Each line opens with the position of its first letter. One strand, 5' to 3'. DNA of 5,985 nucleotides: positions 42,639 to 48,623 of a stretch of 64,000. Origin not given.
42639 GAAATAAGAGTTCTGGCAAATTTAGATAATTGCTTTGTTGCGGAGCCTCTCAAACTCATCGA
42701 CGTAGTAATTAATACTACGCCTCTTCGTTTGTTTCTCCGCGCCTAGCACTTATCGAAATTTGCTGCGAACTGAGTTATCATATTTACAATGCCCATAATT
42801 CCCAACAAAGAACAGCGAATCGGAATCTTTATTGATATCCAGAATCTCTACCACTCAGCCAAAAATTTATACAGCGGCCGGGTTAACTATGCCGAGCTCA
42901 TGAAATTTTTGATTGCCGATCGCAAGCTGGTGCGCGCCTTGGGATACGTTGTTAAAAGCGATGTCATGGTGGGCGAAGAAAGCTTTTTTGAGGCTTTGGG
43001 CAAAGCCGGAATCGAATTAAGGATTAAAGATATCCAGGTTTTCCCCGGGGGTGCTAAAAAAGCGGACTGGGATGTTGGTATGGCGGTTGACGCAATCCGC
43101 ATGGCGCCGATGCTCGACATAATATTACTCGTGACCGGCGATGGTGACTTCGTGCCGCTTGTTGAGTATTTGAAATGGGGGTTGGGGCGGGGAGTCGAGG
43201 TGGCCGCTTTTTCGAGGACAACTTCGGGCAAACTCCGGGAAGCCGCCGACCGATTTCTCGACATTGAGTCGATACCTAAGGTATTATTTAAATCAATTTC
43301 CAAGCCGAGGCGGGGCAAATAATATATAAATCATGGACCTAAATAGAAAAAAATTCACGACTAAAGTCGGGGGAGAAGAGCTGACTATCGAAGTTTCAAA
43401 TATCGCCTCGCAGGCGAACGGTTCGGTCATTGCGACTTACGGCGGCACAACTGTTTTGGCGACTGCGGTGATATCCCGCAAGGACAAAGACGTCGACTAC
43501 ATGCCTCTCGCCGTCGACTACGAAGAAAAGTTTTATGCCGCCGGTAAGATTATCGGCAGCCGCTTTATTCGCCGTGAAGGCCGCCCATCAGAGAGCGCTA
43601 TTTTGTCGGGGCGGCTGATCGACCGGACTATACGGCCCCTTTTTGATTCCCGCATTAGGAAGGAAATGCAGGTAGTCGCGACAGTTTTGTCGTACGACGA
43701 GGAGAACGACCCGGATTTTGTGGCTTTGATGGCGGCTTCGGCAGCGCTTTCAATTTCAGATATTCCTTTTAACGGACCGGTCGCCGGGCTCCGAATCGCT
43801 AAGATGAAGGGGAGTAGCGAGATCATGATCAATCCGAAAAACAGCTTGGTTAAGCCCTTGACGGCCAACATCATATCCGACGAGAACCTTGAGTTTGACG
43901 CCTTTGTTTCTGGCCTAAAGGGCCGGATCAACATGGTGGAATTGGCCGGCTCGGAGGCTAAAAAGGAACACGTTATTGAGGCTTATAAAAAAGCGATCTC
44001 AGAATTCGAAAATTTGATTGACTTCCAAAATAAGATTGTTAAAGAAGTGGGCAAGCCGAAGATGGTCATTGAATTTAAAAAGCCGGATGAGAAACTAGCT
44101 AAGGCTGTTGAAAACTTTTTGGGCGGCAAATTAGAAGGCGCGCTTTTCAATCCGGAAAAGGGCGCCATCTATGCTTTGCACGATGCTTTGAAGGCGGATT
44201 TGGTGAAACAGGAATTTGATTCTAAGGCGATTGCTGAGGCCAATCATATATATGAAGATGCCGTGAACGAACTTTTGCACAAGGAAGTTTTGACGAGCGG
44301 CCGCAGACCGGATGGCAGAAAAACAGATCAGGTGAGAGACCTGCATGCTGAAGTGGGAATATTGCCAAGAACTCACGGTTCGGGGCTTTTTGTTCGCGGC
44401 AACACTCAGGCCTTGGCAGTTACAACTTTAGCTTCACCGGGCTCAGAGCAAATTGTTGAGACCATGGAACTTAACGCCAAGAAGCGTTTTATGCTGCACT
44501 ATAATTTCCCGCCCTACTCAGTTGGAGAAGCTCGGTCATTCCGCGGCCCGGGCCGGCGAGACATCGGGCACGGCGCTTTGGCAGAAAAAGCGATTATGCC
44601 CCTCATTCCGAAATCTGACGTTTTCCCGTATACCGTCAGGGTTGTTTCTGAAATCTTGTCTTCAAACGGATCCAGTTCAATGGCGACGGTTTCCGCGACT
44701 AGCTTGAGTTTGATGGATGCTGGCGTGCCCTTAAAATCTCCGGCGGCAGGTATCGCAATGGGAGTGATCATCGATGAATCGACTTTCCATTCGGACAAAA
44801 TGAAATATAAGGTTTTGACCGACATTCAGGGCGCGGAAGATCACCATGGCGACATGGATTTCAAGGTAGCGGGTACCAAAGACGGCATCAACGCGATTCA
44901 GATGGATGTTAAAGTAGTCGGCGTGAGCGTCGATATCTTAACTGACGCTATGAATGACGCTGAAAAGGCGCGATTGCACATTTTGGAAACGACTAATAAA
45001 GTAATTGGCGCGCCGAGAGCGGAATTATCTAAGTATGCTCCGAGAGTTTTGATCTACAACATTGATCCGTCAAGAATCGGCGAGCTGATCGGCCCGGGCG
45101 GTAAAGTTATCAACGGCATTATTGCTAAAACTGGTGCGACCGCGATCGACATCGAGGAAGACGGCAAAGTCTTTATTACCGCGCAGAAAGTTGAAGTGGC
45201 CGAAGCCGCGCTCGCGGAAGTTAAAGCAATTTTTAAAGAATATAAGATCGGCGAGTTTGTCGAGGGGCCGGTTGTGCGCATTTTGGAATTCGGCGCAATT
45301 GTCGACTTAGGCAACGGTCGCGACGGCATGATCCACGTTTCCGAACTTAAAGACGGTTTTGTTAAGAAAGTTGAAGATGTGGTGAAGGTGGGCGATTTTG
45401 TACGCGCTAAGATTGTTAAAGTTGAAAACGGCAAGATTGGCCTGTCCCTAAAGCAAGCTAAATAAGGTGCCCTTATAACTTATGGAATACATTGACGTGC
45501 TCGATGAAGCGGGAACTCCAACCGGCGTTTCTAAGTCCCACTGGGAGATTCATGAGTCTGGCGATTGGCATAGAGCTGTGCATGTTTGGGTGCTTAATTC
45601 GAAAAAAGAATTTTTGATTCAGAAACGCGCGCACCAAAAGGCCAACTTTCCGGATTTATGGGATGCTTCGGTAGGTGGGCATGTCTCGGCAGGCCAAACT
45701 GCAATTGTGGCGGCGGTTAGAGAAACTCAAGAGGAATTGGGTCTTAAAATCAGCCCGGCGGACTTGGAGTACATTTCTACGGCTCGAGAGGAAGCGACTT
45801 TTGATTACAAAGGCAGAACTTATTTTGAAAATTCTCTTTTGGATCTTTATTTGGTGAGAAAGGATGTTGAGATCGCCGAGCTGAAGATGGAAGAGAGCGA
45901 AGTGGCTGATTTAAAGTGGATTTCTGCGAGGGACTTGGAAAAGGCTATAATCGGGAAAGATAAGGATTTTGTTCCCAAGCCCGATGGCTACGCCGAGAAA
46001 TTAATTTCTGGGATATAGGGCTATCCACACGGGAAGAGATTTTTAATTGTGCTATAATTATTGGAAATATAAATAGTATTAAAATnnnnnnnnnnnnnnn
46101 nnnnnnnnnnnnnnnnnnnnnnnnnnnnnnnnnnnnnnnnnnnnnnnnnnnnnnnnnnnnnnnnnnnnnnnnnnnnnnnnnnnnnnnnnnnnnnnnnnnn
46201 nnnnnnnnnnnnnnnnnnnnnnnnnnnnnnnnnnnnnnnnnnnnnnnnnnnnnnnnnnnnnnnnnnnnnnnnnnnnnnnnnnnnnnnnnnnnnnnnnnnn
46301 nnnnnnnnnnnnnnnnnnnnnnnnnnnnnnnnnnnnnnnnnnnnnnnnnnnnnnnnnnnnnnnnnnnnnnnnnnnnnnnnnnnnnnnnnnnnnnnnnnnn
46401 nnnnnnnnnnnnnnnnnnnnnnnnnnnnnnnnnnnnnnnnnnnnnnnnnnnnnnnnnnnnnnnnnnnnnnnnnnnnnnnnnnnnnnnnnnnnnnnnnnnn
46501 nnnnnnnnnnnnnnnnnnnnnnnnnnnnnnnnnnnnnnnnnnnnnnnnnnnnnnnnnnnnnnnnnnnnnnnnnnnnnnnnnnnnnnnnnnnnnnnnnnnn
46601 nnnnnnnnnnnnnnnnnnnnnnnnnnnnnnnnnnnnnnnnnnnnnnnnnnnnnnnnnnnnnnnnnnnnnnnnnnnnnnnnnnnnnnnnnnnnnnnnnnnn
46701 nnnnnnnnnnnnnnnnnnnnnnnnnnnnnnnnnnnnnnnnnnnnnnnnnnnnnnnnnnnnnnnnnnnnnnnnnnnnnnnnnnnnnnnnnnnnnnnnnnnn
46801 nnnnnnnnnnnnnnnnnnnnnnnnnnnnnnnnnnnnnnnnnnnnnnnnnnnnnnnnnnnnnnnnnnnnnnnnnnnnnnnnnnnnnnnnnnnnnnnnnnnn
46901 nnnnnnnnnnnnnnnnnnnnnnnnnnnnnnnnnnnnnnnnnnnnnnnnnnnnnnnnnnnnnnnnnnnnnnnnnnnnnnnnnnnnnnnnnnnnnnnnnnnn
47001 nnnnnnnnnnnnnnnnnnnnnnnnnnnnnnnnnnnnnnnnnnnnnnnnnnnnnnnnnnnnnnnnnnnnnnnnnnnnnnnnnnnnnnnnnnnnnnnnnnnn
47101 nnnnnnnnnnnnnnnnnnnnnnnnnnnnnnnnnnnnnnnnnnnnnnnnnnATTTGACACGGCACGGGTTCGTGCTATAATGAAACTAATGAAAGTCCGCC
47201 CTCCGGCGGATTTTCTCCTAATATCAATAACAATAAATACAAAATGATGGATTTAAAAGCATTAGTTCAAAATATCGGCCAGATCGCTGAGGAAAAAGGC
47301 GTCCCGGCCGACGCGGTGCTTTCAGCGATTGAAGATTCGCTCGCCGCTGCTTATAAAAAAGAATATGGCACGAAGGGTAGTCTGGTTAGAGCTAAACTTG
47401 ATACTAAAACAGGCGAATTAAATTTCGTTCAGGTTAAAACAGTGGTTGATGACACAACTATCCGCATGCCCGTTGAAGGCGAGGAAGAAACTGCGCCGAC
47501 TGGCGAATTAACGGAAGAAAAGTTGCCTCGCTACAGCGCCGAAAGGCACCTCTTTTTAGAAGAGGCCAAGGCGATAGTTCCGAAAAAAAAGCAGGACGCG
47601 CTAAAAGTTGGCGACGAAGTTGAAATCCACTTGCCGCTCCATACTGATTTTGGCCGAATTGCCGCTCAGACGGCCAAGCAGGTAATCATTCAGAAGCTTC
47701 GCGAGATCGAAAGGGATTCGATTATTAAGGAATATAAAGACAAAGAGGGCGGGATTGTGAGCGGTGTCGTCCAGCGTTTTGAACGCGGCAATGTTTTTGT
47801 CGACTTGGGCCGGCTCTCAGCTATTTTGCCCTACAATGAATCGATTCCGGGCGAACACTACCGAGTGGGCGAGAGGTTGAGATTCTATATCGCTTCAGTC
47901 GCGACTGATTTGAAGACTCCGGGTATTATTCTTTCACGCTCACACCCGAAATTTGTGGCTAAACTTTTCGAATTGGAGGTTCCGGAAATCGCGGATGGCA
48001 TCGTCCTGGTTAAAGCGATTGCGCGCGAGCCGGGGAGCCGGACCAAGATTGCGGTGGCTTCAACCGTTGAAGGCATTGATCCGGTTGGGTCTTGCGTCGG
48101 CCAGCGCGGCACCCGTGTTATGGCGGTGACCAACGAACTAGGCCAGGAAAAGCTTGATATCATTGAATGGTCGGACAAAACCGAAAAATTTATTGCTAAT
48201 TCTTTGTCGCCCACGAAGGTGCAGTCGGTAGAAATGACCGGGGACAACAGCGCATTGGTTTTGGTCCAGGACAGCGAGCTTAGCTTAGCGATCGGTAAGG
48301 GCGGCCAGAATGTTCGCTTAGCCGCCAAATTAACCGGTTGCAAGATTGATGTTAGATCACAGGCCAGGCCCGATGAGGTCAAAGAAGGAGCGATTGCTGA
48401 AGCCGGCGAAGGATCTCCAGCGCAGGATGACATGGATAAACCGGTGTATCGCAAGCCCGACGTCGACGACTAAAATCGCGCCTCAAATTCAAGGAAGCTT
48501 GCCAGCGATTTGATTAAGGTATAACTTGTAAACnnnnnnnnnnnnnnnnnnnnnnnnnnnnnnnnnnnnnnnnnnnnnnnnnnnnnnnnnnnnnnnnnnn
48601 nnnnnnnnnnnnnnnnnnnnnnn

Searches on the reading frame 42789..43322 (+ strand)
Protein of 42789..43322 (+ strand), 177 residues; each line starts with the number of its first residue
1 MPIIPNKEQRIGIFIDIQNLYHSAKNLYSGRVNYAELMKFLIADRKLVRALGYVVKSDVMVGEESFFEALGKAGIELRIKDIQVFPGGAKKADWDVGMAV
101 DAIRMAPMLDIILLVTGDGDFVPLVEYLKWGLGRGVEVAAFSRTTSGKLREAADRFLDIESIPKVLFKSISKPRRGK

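Call 64: search_protein_families(library=pfam, proteins=[window:42789-43322:+], max_evalue=0.0001)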
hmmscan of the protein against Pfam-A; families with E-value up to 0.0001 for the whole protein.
window:42789-43322:+ (177 aa): 1 family
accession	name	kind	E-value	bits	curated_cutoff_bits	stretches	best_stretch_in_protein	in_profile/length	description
PF01936.24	NYN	-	2.8e-30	106.2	24.2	1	10-160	1-145/145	NYN domain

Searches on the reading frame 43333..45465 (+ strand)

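Call 64: search_protein_families(library=pfam, proteins=[window:43333-45465:+], max_evalue=0.0001)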
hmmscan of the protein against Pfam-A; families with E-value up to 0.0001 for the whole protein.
window:43333-45465:+ (710 aa): 4 families
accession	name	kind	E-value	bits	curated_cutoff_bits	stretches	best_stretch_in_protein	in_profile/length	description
PF01138.27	RNase_PH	-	6.7e-53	179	25.5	2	16-145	4-130/130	3' exoribonuclease family, domain 1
PF00575.29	S1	-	7.3e-15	55.6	22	1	637-705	2-70/74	S1 RNA binding domain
PF00013.35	KH_1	-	1e-07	32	21.5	1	576-629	5-63/66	KH domain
PF23459.1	S1_RRP5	-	7e-05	23.7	27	1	639-706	3-70/72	RRP5 S1 domain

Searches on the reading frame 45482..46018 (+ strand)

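Call 64: search_protein_families(library=pfam, proteins=[window:45482-46018:+], max_evalue=0.0001)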
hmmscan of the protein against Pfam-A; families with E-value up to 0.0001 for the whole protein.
window:45482-46018:+ (178 aa): 1 family
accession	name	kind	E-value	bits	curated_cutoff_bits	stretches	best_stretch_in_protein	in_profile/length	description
PF00293.34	NUDIX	-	6.6e-23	81.6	21.1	1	30-163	3-130/134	NUDIX domain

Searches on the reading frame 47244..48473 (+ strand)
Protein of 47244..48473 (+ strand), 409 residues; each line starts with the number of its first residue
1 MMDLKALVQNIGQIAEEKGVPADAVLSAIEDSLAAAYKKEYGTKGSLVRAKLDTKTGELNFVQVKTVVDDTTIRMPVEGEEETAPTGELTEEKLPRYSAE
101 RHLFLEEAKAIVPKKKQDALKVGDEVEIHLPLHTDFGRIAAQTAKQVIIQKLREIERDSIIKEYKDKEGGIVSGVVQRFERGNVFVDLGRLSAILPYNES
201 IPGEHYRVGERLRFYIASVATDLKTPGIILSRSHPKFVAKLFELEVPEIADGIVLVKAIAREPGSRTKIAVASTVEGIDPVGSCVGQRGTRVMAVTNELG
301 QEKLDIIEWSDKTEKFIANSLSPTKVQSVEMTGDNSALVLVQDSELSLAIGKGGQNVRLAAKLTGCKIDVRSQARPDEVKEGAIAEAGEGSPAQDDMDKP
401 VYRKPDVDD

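Call 64: search_protein_families(library=pfam, proteins=[window:47244-48473:+], max_evalue=0.0001)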
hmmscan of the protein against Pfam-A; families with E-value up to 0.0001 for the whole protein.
window:47244-48473:+ (409 aa): 3 families
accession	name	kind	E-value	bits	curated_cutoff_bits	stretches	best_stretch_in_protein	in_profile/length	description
PF08529.16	NusA_N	-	2.6e-31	108.8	23.8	1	7-158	2-119/119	NusA N-terminal domain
PF13184.12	KH_5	-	7e-26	90.6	27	1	263-330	1-68/69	NusA-like KH domain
PF00575.29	S1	-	5e-07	30.5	22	1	165-222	1-65/74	S1 RNA binding domain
